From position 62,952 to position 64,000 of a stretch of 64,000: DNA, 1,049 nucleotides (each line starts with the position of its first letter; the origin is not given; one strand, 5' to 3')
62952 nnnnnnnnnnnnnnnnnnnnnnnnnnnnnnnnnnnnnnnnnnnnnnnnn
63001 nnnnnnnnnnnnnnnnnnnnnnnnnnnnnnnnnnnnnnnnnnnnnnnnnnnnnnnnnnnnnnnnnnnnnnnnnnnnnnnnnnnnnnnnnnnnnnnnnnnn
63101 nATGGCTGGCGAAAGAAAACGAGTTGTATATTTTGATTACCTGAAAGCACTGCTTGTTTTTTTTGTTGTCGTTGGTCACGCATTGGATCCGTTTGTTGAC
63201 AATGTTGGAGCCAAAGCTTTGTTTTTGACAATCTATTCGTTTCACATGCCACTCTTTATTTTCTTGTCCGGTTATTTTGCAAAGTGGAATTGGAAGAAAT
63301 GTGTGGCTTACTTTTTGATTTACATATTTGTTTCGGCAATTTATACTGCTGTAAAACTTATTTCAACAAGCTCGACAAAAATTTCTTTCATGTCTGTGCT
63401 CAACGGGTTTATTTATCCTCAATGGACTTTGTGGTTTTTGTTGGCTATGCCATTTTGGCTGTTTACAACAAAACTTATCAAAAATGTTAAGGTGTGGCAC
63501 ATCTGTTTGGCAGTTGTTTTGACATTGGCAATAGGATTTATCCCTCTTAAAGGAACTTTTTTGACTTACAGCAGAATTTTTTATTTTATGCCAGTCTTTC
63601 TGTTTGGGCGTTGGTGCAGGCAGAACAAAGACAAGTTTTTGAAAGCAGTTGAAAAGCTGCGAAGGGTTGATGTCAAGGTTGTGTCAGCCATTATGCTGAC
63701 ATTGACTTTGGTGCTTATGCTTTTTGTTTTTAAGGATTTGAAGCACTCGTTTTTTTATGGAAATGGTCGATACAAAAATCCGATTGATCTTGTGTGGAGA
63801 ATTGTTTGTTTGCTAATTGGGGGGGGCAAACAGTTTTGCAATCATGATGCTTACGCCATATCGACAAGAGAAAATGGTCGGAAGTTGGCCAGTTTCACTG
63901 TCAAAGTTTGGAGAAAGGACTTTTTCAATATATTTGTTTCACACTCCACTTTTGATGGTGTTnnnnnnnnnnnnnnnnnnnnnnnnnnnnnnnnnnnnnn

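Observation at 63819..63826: A G8 homopolymer frameshifts an acyltransferase-3 gene: candidate phase-variable switch or assembly error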

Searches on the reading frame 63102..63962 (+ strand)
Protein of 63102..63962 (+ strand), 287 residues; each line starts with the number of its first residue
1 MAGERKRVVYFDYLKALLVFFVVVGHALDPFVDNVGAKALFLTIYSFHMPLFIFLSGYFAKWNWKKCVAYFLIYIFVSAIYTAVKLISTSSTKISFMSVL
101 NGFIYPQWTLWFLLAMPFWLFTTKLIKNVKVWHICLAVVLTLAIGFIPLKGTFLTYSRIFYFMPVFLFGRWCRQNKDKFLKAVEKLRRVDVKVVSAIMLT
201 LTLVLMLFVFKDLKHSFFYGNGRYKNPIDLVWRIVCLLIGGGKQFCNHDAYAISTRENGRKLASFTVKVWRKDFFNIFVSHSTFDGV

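Call 4: search_protein_families(library=pfam, proteins=[window:63102-63962:+], max_evalue=0.01)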
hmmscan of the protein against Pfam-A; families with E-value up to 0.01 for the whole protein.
seq(287 aa): 2 families
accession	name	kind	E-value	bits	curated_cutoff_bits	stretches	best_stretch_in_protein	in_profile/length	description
PF01757.29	Acyl_transf_3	-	8.8e-19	68.2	31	1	9-208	2-233/326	Acyltransferase domain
PF04159.19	NB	-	0.0056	17.1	27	0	196-266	22-88/100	NB glycoprotein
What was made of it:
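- On Acyl_transf_3 (AT3, PF01757) membrane acyltransferases: The 8G product scores 68.2 bits (call 4).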

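Call 12: list_cluster_members(proteins=[P0001, P0002, window:63102-63962:+])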
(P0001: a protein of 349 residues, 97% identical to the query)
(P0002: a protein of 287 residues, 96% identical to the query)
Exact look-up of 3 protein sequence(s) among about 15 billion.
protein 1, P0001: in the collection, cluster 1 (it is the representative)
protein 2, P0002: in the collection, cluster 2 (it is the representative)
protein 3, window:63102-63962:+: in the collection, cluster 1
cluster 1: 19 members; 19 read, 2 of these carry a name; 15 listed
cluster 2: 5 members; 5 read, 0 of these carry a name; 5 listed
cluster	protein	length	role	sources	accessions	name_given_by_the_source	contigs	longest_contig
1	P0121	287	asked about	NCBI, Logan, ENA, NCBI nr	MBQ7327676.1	MAG: acyltransferase family protein [Clostridia bacterium] | acyltransferase family protein [Clostridia bacterium]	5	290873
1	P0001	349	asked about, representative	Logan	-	-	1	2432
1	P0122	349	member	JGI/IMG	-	fucose 4-O-acetylase-like acetyltransferase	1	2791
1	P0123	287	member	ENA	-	-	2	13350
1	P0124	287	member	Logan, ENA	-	-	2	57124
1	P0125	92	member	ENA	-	-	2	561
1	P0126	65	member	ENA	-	-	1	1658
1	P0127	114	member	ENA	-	-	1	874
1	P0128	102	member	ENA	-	-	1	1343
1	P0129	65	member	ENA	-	-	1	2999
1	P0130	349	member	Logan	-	-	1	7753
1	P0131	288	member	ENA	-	-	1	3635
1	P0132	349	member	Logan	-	-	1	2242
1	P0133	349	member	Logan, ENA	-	-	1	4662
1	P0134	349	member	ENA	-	-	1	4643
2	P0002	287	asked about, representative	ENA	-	-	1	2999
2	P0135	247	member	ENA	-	-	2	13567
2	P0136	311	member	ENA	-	-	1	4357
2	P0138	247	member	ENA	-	-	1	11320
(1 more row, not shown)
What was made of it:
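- Closest known: Standalone AT3 acyltransferases. Same: JGI names a 349-aa allele 'fucose 4-O-acetylase-like acetyltransferase' (call 12).
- The window is from a metagenome-assembled genome (call 12).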

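Call 15: find_encoding_contigs(protein=window:63102-63962:+, flank=10000, max_places=10)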
Protein window:63102-63962:+ (287 aa): 7 contigs read that carry it; 2 places shown.
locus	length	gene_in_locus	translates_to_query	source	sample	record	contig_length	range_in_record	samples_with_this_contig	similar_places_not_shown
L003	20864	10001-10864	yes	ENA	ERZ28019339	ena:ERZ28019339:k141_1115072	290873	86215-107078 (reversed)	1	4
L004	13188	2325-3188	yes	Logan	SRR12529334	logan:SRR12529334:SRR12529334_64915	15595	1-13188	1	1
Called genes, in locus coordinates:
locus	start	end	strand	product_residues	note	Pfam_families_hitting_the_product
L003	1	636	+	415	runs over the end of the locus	-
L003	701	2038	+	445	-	PF10396:TrmE_N, PF12631:MnmE_helical, PF00009:GTP_EFTU (faint), PF00350:Dynamin_N (faint), PF01926:MMR_HSR1, PF02421:FeoB_N, PF04548:AIG1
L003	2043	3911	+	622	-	PF01134:GIDA, PF07992:Pyr_redox_2 (weak), PF13738:Pyr_redox_3 (faint), PF21680:GIDA_C_1st, PF13932:SAM_GIDA_C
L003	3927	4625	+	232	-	PF02527:GidB, PF13847:Methyltransf_31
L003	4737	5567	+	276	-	PF00142:Fer4_NifH, PF01656:CbiA, PF02374:ArsA_ATPase (weak), PF06564:CBP_BcsQ, PF09140:MipZ, PF10609:ParA, PF13614:AAA_31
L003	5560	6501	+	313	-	PF02195:ParB_N, PF17762:HTH_ParB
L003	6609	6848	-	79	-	-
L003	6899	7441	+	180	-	PF00210:Ferritin (faint), PF02915:Rubrerythrin, PF21349:RUBY_RBDX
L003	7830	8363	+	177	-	PF00300:His_Phos_1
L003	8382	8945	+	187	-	PF01928:CYTH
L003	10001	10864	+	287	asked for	PF01757:Acyl_transf_3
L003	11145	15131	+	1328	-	-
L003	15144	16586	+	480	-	-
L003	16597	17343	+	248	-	-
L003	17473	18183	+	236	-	PF14808:TMEM164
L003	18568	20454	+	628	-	-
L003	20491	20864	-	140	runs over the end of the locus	PF08769:Spo0A_C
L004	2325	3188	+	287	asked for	PF01757:Acyl_transf_3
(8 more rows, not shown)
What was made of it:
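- The identical 8G product is on 7 contigs in ENA, Logan and NCBI (calls 12, 15).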

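Call 16: find_encoding_contigs(protein=P0130, flank=4000, max_places=6)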
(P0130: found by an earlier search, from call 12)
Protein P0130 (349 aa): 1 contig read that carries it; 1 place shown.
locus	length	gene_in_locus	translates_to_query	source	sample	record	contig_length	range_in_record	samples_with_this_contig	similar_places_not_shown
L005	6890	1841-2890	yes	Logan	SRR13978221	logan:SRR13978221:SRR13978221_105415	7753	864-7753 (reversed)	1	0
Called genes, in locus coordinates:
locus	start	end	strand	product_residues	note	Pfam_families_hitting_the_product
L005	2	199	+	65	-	?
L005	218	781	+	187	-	PF01928:CYTH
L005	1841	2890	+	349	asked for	PF01757:Acyl_transf_3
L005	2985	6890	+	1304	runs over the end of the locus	-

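Call 17: find_encoding_contigs(protein=P0135, flank=4000, max_places=6)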
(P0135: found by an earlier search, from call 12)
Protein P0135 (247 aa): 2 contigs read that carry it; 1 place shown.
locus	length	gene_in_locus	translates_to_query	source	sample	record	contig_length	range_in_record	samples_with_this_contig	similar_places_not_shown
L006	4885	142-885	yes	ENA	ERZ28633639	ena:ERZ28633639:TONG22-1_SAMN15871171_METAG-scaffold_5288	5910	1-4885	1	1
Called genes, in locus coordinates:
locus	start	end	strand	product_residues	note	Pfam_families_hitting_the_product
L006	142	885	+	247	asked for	PF01757:Acyl_transf_3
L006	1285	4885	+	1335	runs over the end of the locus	-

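Call 18: find_encoding_contigs(protein=P0124, flank=3000, max_places=6)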
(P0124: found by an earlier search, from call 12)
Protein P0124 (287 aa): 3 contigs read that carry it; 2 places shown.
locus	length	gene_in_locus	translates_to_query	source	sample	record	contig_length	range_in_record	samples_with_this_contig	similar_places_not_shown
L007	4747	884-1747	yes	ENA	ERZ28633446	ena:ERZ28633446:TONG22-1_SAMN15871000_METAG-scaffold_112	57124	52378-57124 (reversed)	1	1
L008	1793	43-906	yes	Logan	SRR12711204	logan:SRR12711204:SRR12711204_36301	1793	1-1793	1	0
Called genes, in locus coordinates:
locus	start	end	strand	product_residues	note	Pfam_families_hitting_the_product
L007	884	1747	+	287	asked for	PF01757:Acyl_transf_3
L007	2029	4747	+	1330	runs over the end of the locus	PF02415:Chlam_PMP (faint)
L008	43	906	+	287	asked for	PF01757:Acyl_transf_3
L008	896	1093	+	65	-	-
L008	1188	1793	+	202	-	?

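Call 19: find_encoding_contigs(protein=P0132, flank=3000, max_places=6)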
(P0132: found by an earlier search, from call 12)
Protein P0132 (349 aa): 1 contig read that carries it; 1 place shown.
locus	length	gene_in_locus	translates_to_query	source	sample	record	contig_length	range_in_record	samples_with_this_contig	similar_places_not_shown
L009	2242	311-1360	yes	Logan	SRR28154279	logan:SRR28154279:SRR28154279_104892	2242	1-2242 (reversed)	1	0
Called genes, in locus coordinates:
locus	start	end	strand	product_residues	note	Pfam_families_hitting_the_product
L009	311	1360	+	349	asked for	PF01757:Acyl_transf_3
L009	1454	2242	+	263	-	?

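Call 20: find_encoding_contigs(protein=P0138, flank=3000, max_places=6)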
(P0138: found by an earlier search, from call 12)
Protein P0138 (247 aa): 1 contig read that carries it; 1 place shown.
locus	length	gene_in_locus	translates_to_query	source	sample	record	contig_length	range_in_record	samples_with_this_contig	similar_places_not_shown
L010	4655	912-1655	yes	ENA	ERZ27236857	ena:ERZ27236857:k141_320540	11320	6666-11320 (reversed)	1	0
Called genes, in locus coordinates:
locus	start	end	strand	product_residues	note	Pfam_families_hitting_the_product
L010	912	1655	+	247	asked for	PF01757:Acyl_transf_3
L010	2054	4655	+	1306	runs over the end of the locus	-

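Call 21: find_encoding_contigs(protein=P0136, flank=3000, max_places=6)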
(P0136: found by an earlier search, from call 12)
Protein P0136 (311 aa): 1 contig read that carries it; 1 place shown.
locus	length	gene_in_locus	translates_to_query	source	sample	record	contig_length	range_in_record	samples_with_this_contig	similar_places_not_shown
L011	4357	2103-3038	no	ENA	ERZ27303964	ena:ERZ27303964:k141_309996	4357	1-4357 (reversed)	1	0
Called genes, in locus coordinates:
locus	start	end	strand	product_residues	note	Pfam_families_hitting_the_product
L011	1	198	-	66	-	?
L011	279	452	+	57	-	-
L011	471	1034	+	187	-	PF01928:CYTH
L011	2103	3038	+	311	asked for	PF01757:Acyl_transf_3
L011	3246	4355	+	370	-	?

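Call 26: find_encoding_contigs(protein=P0123, flank=3000, max_places=6)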
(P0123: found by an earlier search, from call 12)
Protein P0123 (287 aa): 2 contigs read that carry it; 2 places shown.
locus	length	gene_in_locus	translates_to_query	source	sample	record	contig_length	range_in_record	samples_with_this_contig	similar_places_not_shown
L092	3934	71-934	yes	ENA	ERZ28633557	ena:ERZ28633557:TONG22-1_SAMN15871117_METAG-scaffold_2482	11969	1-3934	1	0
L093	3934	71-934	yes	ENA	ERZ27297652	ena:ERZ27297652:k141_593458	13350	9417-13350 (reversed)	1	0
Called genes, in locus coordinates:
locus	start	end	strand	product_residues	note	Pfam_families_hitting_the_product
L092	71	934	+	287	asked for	PF01757:Acyl_transf_3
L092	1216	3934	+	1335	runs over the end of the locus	-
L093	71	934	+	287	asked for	PF01757:Acyl_transf_3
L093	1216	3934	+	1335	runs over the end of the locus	-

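Call 27: find_encoding_contigs(protein=P0133, flank=3000, max_places=6)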
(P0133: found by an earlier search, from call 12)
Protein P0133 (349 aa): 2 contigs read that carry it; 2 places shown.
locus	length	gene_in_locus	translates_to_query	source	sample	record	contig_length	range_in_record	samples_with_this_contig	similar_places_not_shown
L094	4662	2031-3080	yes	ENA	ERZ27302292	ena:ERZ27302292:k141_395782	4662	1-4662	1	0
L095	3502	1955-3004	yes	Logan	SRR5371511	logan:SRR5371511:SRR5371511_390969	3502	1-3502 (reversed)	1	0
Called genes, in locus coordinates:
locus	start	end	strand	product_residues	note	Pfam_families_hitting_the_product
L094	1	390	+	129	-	?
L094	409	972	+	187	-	PF01928:CYTH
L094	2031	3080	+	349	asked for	PF01757:Acyl_transf_3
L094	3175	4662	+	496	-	?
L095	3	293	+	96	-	?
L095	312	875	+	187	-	PF01928:CYTH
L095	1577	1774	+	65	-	-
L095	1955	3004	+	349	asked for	PF01757:Acyl_transf_3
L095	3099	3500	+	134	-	?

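Call 28: find_encoding_contigs(protein=P0134, flank=3000, max_places=6)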
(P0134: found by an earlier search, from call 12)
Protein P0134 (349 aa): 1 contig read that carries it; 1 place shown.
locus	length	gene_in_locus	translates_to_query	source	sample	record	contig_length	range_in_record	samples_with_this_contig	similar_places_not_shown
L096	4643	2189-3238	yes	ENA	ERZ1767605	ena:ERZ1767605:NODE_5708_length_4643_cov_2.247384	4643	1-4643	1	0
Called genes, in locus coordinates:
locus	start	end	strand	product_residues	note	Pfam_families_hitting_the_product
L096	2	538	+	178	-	?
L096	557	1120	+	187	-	PF01928:CYTH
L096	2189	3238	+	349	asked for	PF01757:Acyl_transf_3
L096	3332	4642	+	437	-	?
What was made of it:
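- At least one related contig has very low coverage: L096 at 2.2x (call 28).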

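Call 36: search_protein_families(library=pfam, proteins=[L003:11145-15131:+, L003:15144-16586:+, L003:16597-17343:+, L003:17473-18183:+, L003:18568-20454:+], max_evalue=0.05)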
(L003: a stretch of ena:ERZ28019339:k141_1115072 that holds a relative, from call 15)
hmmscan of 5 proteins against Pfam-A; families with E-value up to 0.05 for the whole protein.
L003:11145-15131:+ (1328 aa): 1 family
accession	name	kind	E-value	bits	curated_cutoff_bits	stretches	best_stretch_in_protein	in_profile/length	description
PF02415.23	Chlam_PMP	-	0.0019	18.7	20.6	0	439-453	3-18/19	Chlamydia polymorphic membrane protein (Chlamydia_PMP) repeat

L003:15144-16586:+ (480 aa): 1 family
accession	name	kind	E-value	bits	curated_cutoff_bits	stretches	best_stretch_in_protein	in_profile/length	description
PF13091.12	PLDc_2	-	0.00015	22.1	27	0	122-239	15-108/132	PLD-like domain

L003:16597-17343:+ (248 aa): 0 families

L003:17473-18183:+ (236 aa): 1 family
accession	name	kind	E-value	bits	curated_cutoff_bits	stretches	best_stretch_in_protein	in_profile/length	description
PF14808.11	TMEM164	-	1.6e-16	60.9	25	1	4-218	2-212/217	TMEM164 family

L003:18568-20454:+ (628 aa): 0 families
